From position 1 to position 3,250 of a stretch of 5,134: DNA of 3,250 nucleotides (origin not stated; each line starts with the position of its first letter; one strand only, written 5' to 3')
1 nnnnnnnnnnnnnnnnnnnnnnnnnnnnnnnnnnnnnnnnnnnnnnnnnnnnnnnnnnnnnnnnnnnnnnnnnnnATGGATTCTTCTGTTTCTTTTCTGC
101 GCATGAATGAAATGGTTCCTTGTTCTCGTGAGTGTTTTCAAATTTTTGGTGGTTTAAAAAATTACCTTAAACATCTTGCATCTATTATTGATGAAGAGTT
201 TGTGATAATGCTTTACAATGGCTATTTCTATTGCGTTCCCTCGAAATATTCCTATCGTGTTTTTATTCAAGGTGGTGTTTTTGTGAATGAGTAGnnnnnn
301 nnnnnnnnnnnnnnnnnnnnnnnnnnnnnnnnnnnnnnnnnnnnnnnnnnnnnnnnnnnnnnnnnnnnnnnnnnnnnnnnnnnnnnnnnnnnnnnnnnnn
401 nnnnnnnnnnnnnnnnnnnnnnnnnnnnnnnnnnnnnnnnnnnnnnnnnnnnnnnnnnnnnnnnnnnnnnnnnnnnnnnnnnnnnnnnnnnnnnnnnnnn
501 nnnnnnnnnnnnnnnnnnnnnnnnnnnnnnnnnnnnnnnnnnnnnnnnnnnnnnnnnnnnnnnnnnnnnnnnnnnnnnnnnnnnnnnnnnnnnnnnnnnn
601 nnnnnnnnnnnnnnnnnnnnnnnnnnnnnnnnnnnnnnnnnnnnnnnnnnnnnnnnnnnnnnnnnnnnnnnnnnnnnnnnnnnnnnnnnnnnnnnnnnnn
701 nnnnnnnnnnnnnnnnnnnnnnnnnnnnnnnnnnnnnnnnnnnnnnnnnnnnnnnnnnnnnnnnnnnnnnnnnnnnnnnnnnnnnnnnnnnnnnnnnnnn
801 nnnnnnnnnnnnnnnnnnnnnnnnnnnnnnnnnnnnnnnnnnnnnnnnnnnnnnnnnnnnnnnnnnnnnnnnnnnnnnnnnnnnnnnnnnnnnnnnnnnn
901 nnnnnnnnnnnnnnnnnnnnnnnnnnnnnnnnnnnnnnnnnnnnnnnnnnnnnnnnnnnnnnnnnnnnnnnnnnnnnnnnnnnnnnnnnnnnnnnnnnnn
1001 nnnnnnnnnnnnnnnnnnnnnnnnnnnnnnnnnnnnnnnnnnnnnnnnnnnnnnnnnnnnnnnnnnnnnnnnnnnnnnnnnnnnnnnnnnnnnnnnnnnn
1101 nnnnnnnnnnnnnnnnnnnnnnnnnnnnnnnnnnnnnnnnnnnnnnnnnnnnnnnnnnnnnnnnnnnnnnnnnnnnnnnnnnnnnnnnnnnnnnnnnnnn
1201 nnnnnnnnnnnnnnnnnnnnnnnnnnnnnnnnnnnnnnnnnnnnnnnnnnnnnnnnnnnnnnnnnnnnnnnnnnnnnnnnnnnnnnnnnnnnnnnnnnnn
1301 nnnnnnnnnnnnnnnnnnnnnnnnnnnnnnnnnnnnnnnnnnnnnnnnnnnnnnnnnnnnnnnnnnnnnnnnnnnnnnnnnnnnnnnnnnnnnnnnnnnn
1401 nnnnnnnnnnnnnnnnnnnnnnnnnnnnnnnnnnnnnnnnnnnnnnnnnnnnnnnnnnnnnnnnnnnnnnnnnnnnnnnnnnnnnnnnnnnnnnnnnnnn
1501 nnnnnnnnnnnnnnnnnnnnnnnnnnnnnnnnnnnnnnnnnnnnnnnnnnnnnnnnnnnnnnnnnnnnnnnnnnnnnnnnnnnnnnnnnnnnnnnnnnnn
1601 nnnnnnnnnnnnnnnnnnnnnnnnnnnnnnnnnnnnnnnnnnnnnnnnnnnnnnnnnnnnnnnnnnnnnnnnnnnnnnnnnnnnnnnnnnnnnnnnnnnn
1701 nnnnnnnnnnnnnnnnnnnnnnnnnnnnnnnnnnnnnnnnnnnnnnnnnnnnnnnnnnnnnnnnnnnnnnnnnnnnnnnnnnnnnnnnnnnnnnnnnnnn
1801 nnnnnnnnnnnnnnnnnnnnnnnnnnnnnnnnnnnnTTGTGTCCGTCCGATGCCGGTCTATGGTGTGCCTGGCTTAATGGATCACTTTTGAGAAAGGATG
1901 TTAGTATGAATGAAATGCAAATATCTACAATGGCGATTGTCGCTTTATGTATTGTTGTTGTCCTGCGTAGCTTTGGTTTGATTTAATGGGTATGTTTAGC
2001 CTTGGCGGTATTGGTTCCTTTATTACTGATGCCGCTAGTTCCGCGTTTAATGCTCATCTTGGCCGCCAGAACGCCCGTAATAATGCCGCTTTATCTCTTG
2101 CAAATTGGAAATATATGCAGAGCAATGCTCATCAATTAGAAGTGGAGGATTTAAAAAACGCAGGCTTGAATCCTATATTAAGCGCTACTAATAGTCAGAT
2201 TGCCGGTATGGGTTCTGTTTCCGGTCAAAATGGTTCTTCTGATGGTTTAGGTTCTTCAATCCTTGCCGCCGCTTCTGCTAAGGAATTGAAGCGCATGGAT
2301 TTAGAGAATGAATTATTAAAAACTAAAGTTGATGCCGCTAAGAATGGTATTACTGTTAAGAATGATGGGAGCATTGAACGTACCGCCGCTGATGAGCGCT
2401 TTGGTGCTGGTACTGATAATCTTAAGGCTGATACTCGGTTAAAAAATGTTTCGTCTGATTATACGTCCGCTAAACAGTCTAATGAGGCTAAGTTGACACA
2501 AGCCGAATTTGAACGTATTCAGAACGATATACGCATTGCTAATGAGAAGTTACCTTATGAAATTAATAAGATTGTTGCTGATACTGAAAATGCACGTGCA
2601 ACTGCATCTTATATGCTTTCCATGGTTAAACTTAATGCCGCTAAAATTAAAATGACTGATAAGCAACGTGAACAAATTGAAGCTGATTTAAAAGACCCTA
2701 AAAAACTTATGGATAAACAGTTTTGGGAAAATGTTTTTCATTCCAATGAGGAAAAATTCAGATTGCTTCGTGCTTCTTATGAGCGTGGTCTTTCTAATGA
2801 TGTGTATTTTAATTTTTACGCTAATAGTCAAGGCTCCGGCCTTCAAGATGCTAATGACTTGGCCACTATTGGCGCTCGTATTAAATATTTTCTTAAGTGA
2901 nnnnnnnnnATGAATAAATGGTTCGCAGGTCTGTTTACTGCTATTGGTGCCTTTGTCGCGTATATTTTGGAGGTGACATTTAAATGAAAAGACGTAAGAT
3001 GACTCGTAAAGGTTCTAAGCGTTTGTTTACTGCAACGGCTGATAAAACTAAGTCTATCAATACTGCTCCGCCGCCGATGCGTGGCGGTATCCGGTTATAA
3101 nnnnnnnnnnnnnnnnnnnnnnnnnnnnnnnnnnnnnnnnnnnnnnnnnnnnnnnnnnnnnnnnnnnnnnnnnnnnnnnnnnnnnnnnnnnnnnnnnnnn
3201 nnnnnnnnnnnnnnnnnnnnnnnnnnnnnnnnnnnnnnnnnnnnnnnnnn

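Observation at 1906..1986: SD-equipped 26-aa transmembrane micro-ORF filling the VP1-VP2 gap and coupled to VP2 by TAATG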

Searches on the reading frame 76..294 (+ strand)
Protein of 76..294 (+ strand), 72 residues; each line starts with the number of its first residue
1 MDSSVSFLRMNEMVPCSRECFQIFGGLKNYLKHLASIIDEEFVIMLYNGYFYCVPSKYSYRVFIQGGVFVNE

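Call 4: search_protein_families(library=pfam, proteins=[window:76-294:+], max_evalue=0.01)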
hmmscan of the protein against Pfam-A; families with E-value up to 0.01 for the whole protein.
window:76-294:+ (72 aa): 0 families

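Call 58: search_protein_families(library=phrogs, proteins=[window:76-294:+], max_evalue=0.01)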
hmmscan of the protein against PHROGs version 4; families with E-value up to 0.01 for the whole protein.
window:76-294:+ (72 aa): 0 families

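Call 67: search_protein_families(library=ncbifam, proteins=[window:76-294:+], max_evalue=10)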
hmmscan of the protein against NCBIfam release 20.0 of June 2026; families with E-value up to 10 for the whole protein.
window:76-294:+ (72 aa): 0 families

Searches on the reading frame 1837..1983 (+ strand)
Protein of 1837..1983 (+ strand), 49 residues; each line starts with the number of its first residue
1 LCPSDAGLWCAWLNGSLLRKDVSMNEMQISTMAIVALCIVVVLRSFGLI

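Call 73: find_homologous_proteins(query=window:1837-1983:+, max_evalue=1)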
Query seq(49 aa): no candidate shares three 5-residue words with the query. No homologue found.

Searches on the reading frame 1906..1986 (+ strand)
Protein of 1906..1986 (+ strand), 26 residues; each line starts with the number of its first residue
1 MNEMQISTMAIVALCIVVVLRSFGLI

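Call 4: search_protein_families(library=pfam, proteins=[window:1906-1986:+], max_evalue=0.01)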
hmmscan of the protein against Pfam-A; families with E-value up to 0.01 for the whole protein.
window:1906-1986:+ (26 aa): 0 families

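Call 38: search_dna_similar(query=window:1906-1983:+, collection=phages, mode=protein, max_evalue=10, max_rows=40)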
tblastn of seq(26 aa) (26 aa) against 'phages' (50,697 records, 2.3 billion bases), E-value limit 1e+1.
Records with a match: 13; places in all: 13; records where one place covers at least 80% of the query: 13.
Best place of each record, by identity: 80-90% 2; 60-80% 11.
By first word of the organism name: Microviridae 8; Gokushovirinae 3; Gokushovirus 2.
By host as written in the record: - 8; porcine 3; monkey 2.
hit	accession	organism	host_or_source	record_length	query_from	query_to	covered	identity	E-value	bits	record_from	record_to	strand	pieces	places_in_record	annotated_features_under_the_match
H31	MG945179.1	Microviridae sp.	pig feces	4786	1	26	100%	88.5%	6e-7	47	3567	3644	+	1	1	none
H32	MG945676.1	Microviridae sp.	pig feces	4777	1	26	100%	88.5%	6e-7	47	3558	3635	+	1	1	none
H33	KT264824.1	Gokushovirus WZ-2015a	monkey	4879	1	26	100%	73.1%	1e-5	44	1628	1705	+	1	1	none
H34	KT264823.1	Gokushovirus WZ-2015a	monkey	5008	1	26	100%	73.1%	1e-5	44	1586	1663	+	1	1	none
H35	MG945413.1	Microviridae sp.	pig feces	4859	1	26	100%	69.2%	8e-5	41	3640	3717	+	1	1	none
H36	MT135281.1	Gokushovirinae sp.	porcine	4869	1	26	100%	69.2%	8e-5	41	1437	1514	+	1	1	none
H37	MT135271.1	Gokushovirinae sp.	porcine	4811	1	26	100%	69.2%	8e-5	41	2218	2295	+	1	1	none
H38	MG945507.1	Microviridae sp.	pig feces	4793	1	26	100%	69.2%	8e-5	41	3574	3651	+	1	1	none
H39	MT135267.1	Gokushovirinae sp.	porcine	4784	1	26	100%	69.2%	8e-5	41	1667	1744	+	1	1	none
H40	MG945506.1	Microviridae sp.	pig feces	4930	1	26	100%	69.2%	1e-4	40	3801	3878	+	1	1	similar to VP2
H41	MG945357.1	Microviridae sp.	pig feces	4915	1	26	100%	69.2%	2e-4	40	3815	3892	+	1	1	similar to VP2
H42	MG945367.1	Microviridae sp.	pig feces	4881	1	26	100%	69.2%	2e-4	40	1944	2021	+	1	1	similar to VP2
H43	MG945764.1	Microviridae sp.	pig feces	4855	1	26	100%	61.5%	4e-3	36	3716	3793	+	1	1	similar to VP2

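Call 40: get_annotated_region(hit=H43, flank=2500)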
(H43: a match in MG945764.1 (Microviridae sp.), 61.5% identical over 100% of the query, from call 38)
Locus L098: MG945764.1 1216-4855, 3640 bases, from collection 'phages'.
description: UNVERIFIED: Microviridae sp. isolate 3465-1801, complete genome.
organism: Microviridae sp. (NCBI taxid 2202644)
taxonomy: Viruses; Monodnaviria; Sangervirae; Phixviricota; Malgrandaviricetes; Petitvirales; Microviridae
host: -; source: pig feces; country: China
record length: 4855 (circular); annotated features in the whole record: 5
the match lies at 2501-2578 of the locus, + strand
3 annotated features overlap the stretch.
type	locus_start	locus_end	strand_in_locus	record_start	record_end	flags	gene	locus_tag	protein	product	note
misc_feature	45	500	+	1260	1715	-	-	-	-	-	similar to VP3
misc_feature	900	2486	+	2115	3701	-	-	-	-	-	similar to VP1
misc_feature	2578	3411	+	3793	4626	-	-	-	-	-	similar to VP2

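Call 41: get_annotated_region(hit=H40, flank=2500)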
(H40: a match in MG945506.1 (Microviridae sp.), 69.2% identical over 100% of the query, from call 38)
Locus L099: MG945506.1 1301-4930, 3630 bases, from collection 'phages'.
description: UNVERIFIED: Microviridae sp. isolate 1745-1801, complete genome.
organism: Microviridae sp. (NCBI taxid 2202644)
taxonomy: Viruses; Monodnaviria; Sangervirae; Phixviricota; Malgrandaviricetes; Petitvirales; Microviridae
host: -; source: pig feces; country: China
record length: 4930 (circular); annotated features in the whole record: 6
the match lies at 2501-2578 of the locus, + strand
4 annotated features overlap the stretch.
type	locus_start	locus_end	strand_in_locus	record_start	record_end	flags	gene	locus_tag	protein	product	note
misc_feature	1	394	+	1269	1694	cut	-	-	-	-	similar to VP3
misc_feature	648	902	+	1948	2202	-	-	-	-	-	similar to hypothetical protein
misc_feature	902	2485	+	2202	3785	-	-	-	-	-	similar to VP1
misc_feature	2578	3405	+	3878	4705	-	-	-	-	-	similar to VP2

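Call 42: get_annotated_region(hit=H41, flank=2500)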
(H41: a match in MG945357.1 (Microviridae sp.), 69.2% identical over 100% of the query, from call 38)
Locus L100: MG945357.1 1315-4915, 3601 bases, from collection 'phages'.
description: UNVERIFIED: Microviridae sp. isolate 2878-18011, complete genome.
organism: Microviridae sp. (NCBI taxid 2202644)
taxonomy: Viruses; Monodnaviria; Sangervirae; Phixviricota; Malgrandaviricetes; Petitvirales; Microviridae
host: -; source: pig feces; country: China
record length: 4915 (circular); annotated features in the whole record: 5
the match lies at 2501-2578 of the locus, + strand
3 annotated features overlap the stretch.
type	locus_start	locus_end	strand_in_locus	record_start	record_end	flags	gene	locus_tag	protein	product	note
misc_feature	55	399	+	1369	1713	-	-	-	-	-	similar to VP3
misc_feature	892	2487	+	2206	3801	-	-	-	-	-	similar to VP1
misc_feature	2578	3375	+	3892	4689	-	-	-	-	-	similar to VP2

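Call 43: get_annotated_region(hit=H42, flank=2500)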
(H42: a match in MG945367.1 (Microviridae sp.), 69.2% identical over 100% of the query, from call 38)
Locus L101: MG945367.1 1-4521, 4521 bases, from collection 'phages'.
description: UNVERIFIED: Microviridae sp. isolate 2878-1801, partial genome.
organism: Microviridae sp. (NCBI taxid 2202644)
taxonomy: Viruses; Monodnaviria; Sangervirae; Phixviricota; Malgrandaviricetes; Petitvirales; Microviridae
host: -; source: pig feces; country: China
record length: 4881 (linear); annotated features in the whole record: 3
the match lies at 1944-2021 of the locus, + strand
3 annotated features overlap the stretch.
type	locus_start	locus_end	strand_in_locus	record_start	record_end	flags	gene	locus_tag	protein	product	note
misc_feature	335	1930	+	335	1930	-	-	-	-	-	similar to VP1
misc_feature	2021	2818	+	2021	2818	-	-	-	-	-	similar to VP2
misc_feature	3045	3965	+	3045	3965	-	-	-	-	-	similar to VP4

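Call 58: search_protein_families(library=phrogs, proteins=[window:1906-1986:+], max_evalue=0.01)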
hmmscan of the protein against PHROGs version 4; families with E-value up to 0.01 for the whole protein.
window:1906-1986:+ (26 aa): 0 families

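Call 67: search_protein_families(library=ncbifam, proteins=[window:1906-1983:+], max_evalue=10)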
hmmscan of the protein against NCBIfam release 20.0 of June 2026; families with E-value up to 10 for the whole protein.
seq(26 aa): 0 families

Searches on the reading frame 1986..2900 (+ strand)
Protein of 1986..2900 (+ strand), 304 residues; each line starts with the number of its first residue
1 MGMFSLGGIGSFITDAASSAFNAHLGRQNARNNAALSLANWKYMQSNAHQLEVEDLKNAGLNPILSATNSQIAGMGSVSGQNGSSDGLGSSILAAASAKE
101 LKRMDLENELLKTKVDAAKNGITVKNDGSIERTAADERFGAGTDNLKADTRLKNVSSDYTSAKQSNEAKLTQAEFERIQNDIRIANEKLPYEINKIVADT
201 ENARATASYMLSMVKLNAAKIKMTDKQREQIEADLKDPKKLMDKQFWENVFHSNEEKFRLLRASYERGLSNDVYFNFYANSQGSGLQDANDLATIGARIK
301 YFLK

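Call 4: search_protein_families(library=pfam, proteins=[window:1986-2900:+], max_evalue=0.01)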
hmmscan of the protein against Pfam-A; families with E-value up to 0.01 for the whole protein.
window:1986-2900:+ (304 aa): 0 families

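Call 58: search_protein_families(library=phrogs, proteins=[window:1986-2900:+], max_evalue=0.01)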
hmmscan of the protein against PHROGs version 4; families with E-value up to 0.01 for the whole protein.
window:1986-2900:+ (304 aa): 13 families
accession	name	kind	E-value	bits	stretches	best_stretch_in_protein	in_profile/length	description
phrog_8693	-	tail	1.3e-33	118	1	13-300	8-256/258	pilot protein for DNA ejection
phrog_20617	-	tail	1.8e-11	45.6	1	13-171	5-158/200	minor tail protein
phrog_22637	-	tail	3.4e-09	37.8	1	29-204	27-189/264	pilot protein for DNA ejection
phrog_5158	-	unknown function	6.9e-09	36.7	1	39-256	79-288/322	-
phrog_25360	-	unknown function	1e-06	29.5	1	18-85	42-107/316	-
phrog_16516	-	tail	1.1e-05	26.4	1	8-112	30-128/186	minor tail protein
phrog_11693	-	tail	2.5e-05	25.5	1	6-187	7-208/228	pilot protein for DNA ejection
phrog_21483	-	unknown function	5.5e-05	23.9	1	38-185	106-181/303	-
phrog_34374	-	tail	0.00023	21.5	1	40-82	183-226/310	pilot protein for DNA ejection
phrog_27063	-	tail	0.00025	21.7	1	7-172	28-208/306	pilot protein for DNA ejection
phrog_23656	-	head and packaging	0.00057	20.6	1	42-103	5-67/175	virion structural protein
phrog_18604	-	tail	0.0027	18.1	0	10-93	82-167/284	minor tail protein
phrog_8742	-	tail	0.0089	16.6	0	37-163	133-260/287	pilot protein for DNA ejection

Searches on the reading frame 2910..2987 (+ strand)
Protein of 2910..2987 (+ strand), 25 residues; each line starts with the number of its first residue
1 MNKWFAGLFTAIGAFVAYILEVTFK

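Call 4: search_protein_families(library=pfam, proteins=[window:2910-2987:+], max_evalue=0.01)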
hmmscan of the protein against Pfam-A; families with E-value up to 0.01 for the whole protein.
window:2910-2987:+ (25 aa): 0 families

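Call 39: search_dna_similar(query=window:2910-2984:+, collection=phages, mode=protein, max_evalue=10, max_rows=40)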
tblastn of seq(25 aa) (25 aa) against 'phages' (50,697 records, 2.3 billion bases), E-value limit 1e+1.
Records with a match: 7; places in all: 7; records where one place covers at least 80% of the query: 7.
Best place of each record, by identity: 60-80% 1; <60% 6.
By first word of the organism name: Microviridae 6; Gokushovirus 1.
By host as written in the record: - 6; monkey 1.
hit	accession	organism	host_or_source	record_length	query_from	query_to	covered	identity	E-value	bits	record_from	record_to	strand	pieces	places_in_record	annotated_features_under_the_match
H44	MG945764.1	Microviridae sp.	pig feces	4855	1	20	80%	65.0%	8e-1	30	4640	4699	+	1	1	none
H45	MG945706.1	Microviridae sp.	pig feces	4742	1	24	96%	50.0%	5e+0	28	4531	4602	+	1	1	none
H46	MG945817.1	Microviridae sp.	pig feces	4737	1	24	96%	50.0%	5e+0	28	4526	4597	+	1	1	none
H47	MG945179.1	Microviridae sp.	pig feces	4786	1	24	96%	50.0%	5e+0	28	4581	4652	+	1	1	none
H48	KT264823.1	Gokushovirus WZ-2015a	monkey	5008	1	24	96%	50.0%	1e+1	27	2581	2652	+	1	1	none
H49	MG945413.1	Microviridae sp.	pig feces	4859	1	21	84%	52.4%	4e+0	28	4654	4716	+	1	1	none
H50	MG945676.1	Microviridae sp.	pig feces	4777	1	21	84%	52.4%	4e+0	28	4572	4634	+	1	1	none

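Call 58: search_protein_families(library=phrogs, proteins=[window:2910-2987:+], max_evalue=0.01)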
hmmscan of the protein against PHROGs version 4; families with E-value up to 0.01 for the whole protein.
window:2910-2987:+ (25 aa): 0 families

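Call 67: search_protein_families(library=ncbifam, proteins=[window:2910-2984:+], max_evalue=10)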
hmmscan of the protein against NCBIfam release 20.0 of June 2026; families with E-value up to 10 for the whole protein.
seq(25 aa): 0 families

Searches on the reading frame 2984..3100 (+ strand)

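Call 4: search_protein_families(library=pfam, proteins=[window:2984-3100:+], max_evalue=0.01)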
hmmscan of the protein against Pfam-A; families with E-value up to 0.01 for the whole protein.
window:2984-3100:+ (38 aa): 0 families

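Call 58: search_protein_families(library=phrogs, proteins=[window:2984-3100:+], max_evalue=0.01)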
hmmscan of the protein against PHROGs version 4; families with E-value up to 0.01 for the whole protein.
window:2984-3100:+ (38 aa): 1 family
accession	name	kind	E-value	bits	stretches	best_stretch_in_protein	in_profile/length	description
phrog_10695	-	unknown function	8e-13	49.3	1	1-38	2-39/39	-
